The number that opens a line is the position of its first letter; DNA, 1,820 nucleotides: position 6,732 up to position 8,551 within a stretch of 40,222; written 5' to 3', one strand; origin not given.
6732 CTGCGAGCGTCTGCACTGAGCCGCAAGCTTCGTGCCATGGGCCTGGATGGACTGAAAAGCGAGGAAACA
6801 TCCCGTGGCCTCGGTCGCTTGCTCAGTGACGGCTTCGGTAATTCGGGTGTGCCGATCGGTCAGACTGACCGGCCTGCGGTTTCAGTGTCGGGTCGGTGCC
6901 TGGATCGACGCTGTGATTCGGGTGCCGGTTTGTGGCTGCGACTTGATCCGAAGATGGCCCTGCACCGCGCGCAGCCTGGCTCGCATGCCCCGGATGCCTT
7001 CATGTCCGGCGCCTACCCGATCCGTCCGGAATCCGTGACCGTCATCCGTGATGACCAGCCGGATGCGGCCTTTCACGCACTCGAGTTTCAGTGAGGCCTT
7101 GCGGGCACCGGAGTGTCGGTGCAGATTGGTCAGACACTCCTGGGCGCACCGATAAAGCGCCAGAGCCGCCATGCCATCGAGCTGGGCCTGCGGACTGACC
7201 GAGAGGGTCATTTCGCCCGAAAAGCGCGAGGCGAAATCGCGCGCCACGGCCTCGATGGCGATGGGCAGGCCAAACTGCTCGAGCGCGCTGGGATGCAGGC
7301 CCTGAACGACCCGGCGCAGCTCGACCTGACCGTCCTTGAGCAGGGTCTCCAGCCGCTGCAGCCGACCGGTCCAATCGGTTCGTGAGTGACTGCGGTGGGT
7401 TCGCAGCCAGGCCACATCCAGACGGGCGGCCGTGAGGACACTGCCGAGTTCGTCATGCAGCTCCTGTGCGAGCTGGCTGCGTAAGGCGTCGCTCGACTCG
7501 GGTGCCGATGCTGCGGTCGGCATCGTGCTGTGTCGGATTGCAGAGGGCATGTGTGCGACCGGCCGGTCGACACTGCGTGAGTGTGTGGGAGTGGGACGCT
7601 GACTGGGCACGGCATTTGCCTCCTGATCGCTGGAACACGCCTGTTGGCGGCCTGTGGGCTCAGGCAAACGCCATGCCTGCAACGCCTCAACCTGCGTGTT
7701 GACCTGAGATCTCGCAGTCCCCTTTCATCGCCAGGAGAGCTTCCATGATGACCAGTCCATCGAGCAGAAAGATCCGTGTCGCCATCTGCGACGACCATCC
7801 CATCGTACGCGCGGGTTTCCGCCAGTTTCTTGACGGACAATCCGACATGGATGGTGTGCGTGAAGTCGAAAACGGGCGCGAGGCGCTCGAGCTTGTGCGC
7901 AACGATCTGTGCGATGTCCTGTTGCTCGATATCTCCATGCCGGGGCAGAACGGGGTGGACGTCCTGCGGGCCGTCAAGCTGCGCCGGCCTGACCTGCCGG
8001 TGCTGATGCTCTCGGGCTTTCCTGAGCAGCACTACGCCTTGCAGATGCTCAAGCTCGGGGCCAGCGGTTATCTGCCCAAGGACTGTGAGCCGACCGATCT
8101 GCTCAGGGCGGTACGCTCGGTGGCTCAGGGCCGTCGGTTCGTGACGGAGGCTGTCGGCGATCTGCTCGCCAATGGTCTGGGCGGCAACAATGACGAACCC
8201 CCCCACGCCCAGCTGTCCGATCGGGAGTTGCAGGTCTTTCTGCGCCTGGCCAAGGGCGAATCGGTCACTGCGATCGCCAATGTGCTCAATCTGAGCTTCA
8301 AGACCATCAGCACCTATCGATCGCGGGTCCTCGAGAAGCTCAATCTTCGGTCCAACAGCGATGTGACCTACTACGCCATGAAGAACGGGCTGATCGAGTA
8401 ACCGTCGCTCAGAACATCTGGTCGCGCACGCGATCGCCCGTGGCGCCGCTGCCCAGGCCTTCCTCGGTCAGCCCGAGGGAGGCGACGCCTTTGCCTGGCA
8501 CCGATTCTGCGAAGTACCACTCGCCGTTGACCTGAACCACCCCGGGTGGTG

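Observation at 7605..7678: Two face-to-face sigma-54 promoters in the kinase/regulator spacer, conflicting with the long kinase ORF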

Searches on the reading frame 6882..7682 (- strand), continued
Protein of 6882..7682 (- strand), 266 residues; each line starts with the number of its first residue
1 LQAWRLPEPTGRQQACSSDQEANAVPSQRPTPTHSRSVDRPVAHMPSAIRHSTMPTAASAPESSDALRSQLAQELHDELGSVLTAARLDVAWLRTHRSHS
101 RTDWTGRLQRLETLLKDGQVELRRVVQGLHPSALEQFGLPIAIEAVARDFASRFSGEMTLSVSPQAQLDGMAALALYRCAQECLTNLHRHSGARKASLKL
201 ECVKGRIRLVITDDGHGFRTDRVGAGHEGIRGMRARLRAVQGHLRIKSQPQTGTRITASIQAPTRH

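Call 24: find_encoding_contigs(protein=P0012, flank=3000, max_places=2)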
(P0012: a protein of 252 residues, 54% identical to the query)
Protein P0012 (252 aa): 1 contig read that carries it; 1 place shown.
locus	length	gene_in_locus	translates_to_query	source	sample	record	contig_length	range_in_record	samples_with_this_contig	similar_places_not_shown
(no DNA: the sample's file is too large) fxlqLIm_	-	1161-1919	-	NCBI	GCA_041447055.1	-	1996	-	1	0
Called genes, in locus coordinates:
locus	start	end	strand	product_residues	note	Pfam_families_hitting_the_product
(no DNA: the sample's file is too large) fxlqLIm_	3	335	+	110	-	?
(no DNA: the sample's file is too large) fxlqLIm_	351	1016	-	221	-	PF00072:Response_reg, PF00196:GerE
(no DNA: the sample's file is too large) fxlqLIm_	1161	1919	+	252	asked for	PF07730:HisKA_3, PF02518:HATPase_c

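Call 25: find_encoding_contigs(protein=P0013, flank=3000, max_places=2)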
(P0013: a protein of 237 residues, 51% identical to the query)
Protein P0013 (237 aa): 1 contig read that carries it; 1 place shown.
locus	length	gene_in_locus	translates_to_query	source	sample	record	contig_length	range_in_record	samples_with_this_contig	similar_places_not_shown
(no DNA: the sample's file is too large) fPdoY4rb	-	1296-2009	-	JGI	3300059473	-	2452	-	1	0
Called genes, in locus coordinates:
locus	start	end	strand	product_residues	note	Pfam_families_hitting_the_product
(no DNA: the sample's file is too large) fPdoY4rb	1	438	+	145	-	?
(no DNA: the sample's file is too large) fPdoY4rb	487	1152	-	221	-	PF00072:Response_reg, PF00196:GerE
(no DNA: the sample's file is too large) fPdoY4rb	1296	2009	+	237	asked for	PF07730:HisKA_3, PF02518:HATPase_c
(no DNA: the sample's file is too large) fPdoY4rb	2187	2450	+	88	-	?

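Call 26: find_encoding_contigs(protein=P0017, flank=6000, max_places=2)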
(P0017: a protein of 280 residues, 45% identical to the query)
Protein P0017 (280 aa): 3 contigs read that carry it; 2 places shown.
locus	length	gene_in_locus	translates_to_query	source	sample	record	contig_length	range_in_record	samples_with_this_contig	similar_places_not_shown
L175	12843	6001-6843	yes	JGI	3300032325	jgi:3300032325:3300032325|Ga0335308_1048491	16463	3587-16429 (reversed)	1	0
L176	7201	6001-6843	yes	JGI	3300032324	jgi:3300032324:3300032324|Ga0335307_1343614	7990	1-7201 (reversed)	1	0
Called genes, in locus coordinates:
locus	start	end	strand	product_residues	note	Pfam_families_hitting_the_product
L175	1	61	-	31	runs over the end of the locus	?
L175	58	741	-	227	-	PF04350:PilO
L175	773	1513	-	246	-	PF05137:PilN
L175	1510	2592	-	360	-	PF11104:PilM_2, PF14450:FtsA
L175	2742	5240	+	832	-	PF00912:Transgly, PF17092:PCB_OB, PF00905:Transpeptidase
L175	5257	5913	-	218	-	PF00072:Response_reg, PF00196:GerE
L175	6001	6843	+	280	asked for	PF07730:HisKA_3, PF13581:HATPase_c_2 (weak), PF02518:HATPase_c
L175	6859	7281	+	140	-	-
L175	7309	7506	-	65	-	-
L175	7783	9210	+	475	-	PF00309:Sigma54_AID, PF04963:Sigma54_CBD, PF04552:Sigma54_DBD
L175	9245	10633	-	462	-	PF00072:Response_reg, PF00158:Sigma54_activat, PF14532:Sigma54_activ_2, PF01078:Mg_chelatase (faint), PF07728:AAA_5, PF25601:AAA_lid_14, PF02954:HTH_8, PF18024:HTH_50 (weak), +1 more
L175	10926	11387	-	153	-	PF00072:Response_reg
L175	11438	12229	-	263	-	PF00512:HisKA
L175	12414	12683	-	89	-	PF04226:Transgly_assoc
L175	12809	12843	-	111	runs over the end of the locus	PF01491:Frataxin_Cyay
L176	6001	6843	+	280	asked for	PF07730:HisKA_3, PF13581:HATPase_c_2 (weak), PF02518:HATPase_c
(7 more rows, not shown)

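Call 46: find_encoding_contigs(protein=P0018, flank=6000, max_places=2)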
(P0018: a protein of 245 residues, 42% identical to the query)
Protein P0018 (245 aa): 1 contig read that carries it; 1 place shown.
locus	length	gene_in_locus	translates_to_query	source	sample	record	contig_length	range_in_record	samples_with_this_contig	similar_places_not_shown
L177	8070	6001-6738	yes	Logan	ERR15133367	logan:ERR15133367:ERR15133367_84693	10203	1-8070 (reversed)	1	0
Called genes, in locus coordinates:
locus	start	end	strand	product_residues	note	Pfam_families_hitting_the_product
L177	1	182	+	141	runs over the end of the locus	-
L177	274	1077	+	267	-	PF00072:Response_reg, PF00486:Trans_reg_C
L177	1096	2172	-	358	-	PF08448:PAS_4, PF02518:HATPase_c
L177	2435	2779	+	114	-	-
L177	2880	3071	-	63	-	PF11127:YgaP-like_TM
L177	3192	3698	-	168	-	PF00571:CBS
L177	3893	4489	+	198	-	-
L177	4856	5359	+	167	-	PF00571:CBS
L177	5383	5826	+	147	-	PF00156:Pribosyltran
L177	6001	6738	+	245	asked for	PF07730:HisKA_3 (weak), PF02518:HATPase_c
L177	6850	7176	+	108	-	PF08895:DUF1840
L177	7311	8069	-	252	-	?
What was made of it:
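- Tried and rejected: P0018 proved not to be syntenic (call 46).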

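Call 58: search_protein_families(library=ncbifam, proteins=[window:6885-7610:-], max_evalue=0.00001)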
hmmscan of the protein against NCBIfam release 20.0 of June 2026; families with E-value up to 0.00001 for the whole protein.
window:6885-7610:- (242 aa): 7 families
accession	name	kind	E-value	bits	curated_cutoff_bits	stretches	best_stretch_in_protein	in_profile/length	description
NF052443.1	SensHisKinMctS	equivalog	5e-33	114.1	700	1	43-236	250-446/457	two-component system sensor histidine kinase MctS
NF008649.0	PRK11644.1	equivalog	3.4e-27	95.4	408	1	39-235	299-493/499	signal transduction histidine-protein kinase/phosphatase UhpB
NF008184.0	PRK10935.1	equivalog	1.6e-19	70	553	1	44-237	364-558/565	nitrate/nitrite two-component system sensor histidine kinase NarQ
NF007896.0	PRK10600.1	equivalog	2.6e-18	66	578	1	44-237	391-584/598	nitrate/nitrite two-component system sensor histidine kinase NarX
NF052531.1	Strep_LiaS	equivalog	2.8e-16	59.7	450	1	42-235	131-324/328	envelope stress sensor histidine kinase LiaS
NF047786.1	his_kin_MadS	equivalog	4.5e-14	52.4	500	1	41-236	228-433/434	MadS family sensor histidine kinase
NF047322.1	HK_morpho_MacS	equivalog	1.5e-07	31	300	1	32-233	171-363/367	MacS family sensor histidine kinase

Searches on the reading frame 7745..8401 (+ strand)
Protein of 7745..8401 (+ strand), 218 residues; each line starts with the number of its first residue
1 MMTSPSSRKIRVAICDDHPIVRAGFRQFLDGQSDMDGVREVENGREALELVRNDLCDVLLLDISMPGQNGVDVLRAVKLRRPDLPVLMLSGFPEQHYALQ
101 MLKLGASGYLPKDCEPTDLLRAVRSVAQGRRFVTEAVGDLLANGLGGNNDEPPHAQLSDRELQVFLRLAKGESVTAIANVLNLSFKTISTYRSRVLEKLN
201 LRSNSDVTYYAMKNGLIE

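Call 4: search_protein_families(library=pfam, proteins=[window:7745-8401:+])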
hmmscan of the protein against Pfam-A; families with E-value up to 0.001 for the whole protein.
window:7745-8401:+ (218 aa): 3 families
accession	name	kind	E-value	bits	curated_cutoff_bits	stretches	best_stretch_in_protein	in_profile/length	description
PF00072.30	Response_reg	-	1.6e-28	99.5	30.2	1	12-124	1-111/111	Response regulator receiver domain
PF00196.25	GerE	-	1.4e-15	57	23.5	1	156-211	2-57/57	Bacterial regulatory proteins, luxR family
PF13518.12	HTH_28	-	0.0005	20.5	25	0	162-194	3-35/52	Helix-turn-helix domain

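Call 31: list_cluster_members(proteins=[window:7745-8398:+, window:25091-26575:+, window:17054-18133:+, window:5091-6695:-, window:8412-10769:-])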
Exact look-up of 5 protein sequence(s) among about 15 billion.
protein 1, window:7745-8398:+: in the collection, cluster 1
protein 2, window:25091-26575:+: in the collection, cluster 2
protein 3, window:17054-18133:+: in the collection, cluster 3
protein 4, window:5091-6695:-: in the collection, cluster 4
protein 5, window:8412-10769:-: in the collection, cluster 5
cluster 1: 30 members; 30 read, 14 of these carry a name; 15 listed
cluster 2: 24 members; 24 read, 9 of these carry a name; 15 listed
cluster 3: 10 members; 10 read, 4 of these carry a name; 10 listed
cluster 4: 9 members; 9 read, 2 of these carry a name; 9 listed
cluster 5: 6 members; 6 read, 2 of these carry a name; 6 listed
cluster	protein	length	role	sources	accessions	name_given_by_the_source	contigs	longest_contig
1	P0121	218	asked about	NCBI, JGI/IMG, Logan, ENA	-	-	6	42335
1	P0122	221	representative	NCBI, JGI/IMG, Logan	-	two-component system invasion response regulator UvrY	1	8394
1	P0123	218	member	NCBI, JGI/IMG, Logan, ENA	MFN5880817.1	MAG: response regulator [Burkholderiales bacterium] | two-component system invasion response regulator UvrY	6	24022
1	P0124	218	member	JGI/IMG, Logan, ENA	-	DNA-binding NarL/FixJ family response regulator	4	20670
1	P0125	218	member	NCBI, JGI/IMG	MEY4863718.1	MAG: hypothetical protein RLZ51_1813 [Pseudomonadota bacterium] | two-component system invasion response regulator UvrY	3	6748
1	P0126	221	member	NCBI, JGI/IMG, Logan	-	two-component system invasion response regulator UvrY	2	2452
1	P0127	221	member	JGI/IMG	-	DNA-binding NarL/FixJ family response regulator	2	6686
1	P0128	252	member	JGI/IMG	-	hypothetical protein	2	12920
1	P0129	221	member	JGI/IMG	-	DNA-binding NarL/FixJ family response regulator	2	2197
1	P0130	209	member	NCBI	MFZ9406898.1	MAG: response regulator [Burkholderiaceae bacterium]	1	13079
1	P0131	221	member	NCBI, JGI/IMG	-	two-component system invasion response regulator UvrY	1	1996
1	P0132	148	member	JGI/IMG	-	-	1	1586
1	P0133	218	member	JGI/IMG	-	DNA-binding NarL/FixJ family response regulator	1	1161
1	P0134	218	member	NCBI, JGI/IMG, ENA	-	two-component system invasion response regulator UvrY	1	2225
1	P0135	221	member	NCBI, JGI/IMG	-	two-component system invasion response regulator UvrY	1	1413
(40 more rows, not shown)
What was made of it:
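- On Sigma-54 (-24/-12) promoter: This needs 5'-end mapping or reporters; the organism is an uncultured Burkholderiales MAG (call 31).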

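Call 58: search_protein_families(library=ncbifam, proteins=[window:7745-8398:+], max_evalue=0.00001)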
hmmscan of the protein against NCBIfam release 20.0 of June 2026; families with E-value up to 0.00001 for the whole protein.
window:7745-8398:+ (218 aa): 73 families (the best 25 are shown)
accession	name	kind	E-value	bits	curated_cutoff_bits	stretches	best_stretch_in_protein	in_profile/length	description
NF007018.1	PRK09483.1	equivalog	5.9e-48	163.4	280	1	10-217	2-209/217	UvrY/SirA/GacA family response regulator transcription factor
NF052445.1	RespRegMctR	equivalog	3.1e-41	141.1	300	1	9-216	1-204/205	two-component system response regulator MctR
NF007935.0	PRK10651.1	equivalog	3.1e-38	131.1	250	1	9-213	6-212/216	two-component system response regulator NarL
NF007708.0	PRK10403.1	equivalog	5.7e-36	124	343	1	8-208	5-205/215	nitrate/nitrite response regulator protein NarP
NF011896.0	PRK15369.1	equivalog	5e-34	117.8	242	1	9-217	3-210/211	two component system response regulator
NF047785.1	respo_reg_MadR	equivalog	4.9e-33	114.2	300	1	10-217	1-209/209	MadR family response regulator transcription factor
NF007685.0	PRK10360.1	equivalog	4e-31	108.3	258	1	10-206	2-187/196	response regulator transcription factor UhpA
NF007403.0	PRK09935.1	equivalog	1.8e-28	99.6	271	1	11-216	5-209/210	fimbria biosynthesis transcriptional regulator FimZ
NF007419.0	PRK09958.1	equivalog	2.9e-26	92.3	251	1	13-215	4-202/204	acid-sensing system DNA-binding response regulator EvgA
NF008098.0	PRK10840.1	equivalog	6.5e-23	81.3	235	1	9-203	3-197/216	response regulator transcription factor RcsB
NF006900.1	PRK09390.1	equivalog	1.5e-20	73.6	255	1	8-214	3-200/203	response regulator FixJ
NF001965.0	PRK00742.1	subfamily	8.2e-19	68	293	1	8-115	2-110/357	chemotaxis-specific protein-glutamate methyltransferase CheB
NF041830.1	RR_TF_ErdR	exception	4.5e-17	62.5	390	1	12-206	4-200/213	response regulator transcription factor ErdR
TIGR02875.1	spore_0_A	equivalog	2.9e-15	56.2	200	1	9-129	2-124/262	sporulation transcription factor Spo0A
TIGR01818.1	ntrC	equivalog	1.7e-14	53.5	558.6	1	12-124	1-108/463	nitrogen regulation protein NR(I)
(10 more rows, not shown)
